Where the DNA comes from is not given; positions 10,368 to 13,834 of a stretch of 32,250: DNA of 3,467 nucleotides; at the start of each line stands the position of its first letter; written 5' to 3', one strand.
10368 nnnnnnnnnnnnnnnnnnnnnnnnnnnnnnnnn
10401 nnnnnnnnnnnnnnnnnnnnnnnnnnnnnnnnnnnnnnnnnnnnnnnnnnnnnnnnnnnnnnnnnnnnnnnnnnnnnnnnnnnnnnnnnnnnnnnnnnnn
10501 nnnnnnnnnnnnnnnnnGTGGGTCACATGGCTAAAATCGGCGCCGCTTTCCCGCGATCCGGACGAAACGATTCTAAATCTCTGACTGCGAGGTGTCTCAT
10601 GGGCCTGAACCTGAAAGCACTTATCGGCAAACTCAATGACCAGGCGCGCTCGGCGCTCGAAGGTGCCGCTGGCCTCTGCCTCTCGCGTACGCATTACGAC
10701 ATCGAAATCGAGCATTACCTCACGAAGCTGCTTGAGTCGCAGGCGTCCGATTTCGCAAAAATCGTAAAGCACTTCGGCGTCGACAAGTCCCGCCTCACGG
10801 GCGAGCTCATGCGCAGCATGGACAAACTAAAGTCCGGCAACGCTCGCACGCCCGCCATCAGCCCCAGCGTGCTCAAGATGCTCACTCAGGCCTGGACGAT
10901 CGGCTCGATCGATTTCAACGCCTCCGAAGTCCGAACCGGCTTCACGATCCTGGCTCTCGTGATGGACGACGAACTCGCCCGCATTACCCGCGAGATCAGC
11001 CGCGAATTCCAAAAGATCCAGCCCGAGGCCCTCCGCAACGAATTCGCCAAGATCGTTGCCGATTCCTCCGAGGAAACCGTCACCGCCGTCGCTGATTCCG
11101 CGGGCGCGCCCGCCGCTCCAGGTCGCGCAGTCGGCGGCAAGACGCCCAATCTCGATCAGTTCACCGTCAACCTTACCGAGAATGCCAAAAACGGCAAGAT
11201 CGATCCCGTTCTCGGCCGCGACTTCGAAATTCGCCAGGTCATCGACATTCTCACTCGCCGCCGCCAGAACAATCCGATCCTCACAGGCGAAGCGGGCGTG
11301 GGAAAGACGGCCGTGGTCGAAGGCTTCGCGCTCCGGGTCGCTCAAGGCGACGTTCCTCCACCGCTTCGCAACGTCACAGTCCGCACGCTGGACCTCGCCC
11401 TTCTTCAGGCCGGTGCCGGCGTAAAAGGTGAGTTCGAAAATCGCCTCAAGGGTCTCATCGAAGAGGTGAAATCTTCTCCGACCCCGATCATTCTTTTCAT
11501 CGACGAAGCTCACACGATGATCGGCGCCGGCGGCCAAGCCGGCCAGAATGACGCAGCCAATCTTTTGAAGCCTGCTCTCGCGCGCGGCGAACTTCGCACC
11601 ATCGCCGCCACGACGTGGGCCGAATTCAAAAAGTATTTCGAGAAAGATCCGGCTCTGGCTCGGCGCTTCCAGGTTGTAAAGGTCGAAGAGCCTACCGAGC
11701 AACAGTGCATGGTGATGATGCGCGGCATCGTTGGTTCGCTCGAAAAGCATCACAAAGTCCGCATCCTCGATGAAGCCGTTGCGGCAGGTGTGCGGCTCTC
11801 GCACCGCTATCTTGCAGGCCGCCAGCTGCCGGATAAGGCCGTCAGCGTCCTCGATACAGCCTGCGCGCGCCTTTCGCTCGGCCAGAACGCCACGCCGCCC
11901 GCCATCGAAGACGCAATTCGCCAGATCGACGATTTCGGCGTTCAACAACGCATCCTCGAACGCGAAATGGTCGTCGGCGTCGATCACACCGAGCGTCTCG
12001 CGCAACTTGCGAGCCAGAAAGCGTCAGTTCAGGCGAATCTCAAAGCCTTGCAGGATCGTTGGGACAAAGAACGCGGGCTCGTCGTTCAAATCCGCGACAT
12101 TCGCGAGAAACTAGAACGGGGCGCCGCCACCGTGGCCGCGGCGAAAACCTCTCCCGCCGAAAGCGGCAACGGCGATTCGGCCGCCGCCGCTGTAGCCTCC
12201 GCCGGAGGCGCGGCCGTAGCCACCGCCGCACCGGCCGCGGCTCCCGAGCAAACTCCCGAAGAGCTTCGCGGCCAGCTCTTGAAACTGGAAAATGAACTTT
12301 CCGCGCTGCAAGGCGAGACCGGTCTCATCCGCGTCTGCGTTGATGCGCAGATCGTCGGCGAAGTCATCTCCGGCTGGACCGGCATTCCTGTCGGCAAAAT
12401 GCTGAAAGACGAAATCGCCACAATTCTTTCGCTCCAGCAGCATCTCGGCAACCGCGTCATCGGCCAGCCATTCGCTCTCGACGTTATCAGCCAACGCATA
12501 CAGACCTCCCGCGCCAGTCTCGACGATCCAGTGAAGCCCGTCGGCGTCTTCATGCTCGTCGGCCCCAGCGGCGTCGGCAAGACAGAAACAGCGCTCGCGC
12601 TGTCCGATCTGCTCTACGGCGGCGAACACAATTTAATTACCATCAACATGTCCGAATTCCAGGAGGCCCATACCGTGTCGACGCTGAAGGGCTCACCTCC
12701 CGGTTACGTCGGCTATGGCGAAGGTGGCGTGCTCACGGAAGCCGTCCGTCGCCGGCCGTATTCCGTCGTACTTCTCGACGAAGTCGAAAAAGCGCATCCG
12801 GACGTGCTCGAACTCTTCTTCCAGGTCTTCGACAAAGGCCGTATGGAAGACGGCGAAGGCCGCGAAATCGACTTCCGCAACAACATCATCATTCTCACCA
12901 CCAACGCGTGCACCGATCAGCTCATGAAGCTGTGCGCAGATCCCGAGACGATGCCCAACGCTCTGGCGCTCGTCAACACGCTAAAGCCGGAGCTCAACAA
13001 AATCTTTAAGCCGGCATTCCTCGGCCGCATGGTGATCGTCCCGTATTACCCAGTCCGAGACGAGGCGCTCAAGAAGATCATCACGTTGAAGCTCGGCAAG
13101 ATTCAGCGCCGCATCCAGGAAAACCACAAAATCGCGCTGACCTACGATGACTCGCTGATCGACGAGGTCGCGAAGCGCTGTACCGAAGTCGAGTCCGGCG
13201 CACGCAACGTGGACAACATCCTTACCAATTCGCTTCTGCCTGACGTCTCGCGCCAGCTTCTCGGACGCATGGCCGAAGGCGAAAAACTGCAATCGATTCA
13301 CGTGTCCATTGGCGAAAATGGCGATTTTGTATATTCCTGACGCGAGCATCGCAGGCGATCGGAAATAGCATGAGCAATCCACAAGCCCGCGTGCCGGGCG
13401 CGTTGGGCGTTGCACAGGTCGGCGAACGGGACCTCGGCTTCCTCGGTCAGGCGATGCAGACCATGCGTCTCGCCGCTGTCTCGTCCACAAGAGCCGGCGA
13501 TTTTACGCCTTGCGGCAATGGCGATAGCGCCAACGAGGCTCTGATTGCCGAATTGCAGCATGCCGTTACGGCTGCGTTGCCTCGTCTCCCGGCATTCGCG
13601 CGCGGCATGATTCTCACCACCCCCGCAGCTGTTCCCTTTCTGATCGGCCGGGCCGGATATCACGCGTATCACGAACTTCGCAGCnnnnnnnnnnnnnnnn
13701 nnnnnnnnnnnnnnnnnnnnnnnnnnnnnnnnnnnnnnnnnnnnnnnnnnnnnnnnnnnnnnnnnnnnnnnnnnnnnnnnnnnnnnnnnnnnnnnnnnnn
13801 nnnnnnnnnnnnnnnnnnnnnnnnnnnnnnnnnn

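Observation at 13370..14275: Orphan DUF4157-like / metzincin-spaced HExxH protein between clpV and vgrG: candidate T6SS effector with no immunity gene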

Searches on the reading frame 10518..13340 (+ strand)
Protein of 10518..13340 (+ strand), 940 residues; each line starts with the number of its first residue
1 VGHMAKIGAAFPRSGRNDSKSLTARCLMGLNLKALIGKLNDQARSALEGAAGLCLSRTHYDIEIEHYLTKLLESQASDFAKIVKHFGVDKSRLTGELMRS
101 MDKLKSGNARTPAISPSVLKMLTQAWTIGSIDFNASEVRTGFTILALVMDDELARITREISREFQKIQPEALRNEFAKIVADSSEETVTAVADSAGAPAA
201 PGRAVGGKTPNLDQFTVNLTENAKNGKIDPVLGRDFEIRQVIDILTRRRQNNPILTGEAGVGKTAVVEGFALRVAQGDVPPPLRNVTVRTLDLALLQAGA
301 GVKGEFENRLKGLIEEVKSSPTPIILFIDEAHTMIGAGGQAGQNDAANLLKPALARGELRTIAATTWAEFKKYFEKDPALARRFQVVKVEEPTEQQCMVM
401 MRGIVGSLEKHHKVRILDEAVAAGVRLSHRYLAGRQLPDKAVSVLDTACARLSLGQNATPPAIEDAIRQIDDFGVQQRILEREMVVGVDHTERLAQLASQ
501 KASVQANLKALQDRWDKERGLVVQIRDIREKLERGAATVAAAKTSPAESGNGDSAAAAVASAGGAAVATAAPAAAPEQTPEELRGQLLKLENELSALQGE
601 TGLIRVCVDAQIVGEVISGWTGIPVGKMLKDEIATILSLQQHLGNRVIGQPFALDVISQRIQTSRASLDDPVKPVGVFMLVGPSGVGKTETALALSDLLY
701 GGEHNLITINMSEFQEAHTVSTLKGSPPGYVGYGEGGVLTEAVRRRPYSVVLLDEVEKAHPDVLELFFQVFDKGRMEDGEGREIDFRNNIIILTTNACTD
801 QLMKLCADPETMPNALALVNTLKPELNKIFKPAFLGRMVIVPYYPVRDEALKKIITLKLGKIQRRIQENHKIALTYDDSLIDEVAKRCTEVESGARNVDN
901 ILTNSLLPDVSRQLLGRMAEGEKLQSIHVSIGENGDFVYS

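Call 4: search_protein_families(library=pfam, proteins=[window:10518-13340:+])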
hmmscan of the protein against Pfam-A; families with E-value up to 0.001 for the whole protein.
window:10518-13340:+ (940 aa): 15 families
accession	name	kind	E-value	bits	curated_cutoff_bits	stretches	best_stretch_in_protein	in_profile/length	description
PF07724.20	AAA_2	-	2.2e-55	187.6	27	1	673-840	1-165/166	AAA domain (Cdc48 subfamily)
PF17871.7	AAA_lid_9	-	4.7e-27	94.4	22.8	1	394-484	2-92/104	AAA lid domain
PF00004.35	AAA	-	3.1e-18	66.9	21.2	2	254-385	2-124/131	ATPase family associated with various cellular activities (AAA)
PF10431.15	ClpB_D2-small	-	1.7e-14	54.1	21.9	1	848-921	3-76/81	C-terminal, D2-small domain, of ClpB protein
PF07728.20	AAA_5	-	2.1e-13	50.9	22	1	678-796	2-122/139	AAA domain (dynein-related subfamily)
PF13401.12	AAA_22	-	1e-10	42.5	27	0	249-347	4-101/130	AAA domain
PF13191.12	AAA_16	-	1.7e-09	38.8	32.6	1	231-332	2-142/167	AAA ATPase domain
PF13481.12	AAA_25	-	1.4e-05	25.3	27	0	254-317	37-98/195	AAA domain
PF00158.32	Sigma54_activat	-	2e-05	24.8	20.2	0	678-798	25-145/168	Sigma-54 interaction domain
PF12775.13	AAA_7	-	3.9e-05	23.7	25.8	0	678-720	36-78/181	P-loop containing dynein motor region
PF05621.17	TniB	-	6.6e-05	22.9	22.4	0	324-390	121-185/189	Bacterial TniB protein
PF20720.3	nSTAND3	-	0.00016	21.8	27.2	0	239-276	8-43/155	Novel STAND NTPase 3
PF20703.3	nSTAND1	-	0.00049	20.3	27.1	0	233-400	18-195/379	Novel STAND NTPase 1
PF13479.12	AAA_24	-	0.0008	19.7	27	0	678-776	5-93/195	AAA domain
PF05729.18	NACHT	-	0.00088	19.6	26.7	0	254-280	4-30/167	NACHT domain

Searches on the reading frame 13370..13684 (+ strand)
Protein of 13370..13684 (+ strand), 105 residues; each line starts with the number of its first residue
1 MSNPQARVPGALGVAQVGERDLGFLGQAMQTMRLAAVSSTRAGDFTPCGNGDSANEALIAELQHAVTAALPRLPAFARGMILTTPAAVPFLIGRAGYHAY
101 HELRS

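Call 82: find_homologous_proteins(query=window:13370-13684:+, max_evalue=0.01)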
Query seq(105 aa): 27 candidates shared short words with the query, none scored E <= 0.01.
